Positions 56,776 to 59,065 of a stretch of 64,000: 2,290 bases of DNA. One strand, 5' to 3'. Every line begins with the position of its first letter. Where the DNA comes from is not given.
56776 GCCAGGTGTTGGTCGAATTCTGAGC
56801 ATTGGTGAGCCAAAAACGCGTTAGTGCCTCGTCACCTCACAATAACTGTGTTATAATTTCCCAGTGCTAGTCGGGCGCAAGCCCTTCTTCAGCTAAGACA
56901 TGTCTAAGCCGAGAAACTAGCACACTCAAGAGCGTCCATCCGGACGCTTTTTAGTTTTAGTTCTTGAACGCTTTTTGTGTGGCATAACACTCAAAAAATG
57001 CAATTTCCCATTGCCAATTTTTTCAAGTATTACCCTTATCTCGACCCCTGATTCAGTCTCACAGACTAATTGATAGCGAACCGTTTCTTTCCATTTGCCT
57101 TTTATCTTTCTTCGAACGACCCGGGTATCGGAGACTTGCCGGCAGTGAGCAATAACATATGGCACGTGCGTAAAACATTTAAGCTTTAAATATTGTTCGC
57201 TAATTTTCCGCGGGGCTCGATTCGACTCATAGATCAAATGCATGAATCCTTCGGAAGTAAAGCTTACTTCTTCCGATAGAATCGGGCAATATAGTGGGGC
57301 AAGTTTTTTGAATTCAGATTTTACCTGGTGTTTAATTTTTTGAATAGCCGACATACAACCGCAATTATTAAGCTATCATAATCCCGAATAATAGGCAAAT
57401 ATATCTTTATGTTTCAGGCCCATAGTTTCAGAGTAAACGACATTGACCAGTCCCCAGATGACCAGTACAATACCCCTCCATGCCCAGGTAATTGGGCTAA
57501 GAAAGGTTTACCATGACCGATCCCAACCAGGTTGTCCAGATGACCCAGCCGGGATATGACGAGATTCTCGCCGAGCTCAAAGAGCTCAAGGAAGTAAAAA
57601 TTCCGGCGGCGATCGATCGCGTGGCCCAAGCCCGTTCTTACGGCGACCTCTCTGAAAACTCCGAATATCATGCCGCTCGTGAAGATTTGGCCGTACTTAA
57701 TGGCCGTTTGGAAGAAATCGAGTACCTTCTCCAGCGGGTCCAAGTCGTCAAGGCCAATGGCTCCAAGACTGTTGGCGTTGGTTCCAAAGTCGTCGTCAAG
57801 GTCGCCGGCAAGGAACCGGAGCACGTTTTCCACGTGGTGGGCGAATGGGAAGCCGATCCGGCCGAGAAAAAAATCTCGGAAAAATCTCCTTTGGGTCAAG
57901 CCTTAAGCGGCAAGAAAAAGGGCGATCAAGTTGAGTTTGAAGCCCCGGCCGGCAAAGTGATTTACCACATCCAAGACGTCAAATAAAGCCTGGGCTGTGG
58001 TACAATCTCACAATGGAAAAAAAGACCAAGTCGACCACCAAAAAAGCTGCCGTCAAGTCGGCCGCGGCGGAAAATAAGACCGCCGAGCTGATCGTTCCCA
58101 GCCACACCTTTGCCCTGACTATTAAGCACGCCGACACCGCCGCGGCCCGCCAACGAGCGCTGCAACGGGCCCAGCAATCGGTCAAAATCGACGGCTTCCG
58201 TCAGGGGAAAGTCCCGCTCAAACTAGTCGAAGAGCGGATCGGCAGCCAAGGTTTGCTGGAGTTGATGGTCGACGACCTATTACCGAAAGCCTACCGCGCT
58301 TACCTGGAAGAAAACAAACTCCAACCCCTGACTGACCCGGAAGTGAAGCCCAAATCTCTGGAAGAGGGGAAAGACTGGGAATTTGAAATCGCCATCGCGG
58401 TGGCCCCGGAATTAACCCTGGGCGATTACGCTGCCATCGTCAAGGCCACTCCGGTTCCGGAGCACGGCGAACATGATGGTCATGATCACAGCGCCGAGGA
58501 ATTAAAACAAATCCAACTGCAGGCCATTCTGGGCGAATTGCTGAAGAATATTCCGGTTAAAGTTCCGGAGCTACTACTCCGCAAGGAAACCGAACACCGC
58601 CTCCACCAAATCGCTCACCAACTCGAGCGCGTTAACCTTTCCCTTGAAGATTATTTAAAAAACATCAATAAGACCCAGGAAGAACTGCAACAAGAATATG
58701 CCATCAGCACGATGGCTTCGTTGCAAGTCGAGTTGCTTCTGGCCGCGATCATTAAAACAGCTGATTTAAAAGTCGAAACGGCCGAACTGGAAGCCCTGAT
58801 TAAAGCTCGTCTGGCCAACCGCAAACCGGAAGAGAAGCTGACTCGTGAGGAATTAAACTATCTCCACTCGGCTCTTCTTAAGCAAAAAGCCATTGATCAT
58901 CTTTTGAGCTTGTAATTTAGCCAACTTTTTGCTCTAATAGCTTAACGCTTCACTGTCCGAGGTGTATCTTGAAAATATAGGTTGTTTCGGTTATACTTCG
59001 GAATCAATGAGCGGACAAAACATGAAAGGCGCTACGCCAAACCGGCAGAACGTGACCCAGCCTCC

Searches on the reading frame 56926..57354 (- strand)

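Call 37: search_protein_families(library=pfam, proteins=[window:56926-57354:-], max_evalue=0.01)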
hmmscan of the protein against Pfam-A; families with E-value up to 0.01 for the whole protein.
window:56926-57354:- (142 aa): 1 family
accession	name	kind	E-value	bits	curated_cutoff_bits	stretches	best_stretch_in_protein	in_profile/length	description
PF00168.36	C2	-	0.0051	17.4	22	1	65-110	24-72/104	C2 domain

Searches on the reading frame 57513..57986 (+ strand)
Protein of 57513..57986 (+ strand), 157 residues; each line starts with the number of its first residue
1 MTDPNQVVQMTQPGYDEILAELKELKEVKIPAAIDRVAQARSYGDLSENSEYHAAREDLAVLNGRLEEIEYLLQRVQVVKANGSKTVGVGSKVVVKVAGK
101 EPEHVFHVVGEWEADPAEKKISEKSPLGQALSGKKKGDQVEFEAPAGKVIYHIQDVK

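Call 46: search_protein_families(library=pfam, proteins=[window:57513-57986:+], max_evalue=0.01)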
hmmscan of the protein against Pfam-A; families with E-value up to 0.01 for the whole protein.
window:57513-57986:+ (157 aa): 3 families
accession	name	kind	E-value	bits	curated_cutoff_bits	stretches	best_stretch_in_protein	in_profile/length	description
PF03449.20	GreA_GreB_N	-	1.1e-23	83.6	24.5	1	9-78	2-71/71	Transcription elongation factor, N-terminal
PF01272.25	GreA_GreB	-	1e-22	80.3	26.9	1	84-157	3-76/77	Transcription elongation factor, GreA/GreB, C-term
PF02996.22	Prefoldin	-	0.0025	18.2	23.2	0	54-106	7-62/120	Prefoldin subunit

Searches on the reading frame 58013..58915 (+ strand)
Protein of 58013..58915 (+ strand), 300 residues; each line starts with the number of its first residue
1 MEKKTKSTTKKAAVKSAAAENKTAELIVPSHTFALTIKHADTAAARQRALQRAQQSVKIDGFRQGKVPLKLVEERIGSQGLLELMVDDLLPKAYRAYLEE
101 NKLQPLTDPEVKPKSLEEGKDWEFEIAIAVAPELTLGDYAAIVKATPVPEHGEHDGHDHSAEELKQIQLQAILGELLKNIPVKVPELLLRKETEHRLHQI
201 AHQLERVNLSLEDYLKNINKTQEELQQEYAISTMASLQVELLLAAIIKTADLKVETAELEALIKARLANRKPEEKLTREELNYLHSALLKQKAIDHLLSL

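Call 37: search_protein_families(library=pfam, proteins=[window:58013-58915:+], max_evalue=0.01)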
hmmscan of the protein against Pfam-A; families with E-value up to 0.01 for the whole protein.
window:58013-58915:+ (300 aa): 2 families
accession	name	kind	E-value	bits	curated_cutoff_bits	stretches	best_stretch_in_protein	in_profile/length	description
PF05697.18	Trigger_N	-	5.9e-30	104.9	22.2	1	32-147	14-128/144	Bacterial trigger factor protein (TF)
PF05698.19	Trigger_C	-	1.7e-15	57.9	22.7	1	160-298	17-161/162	Bacterial trigger factor protein (TF) C-terminus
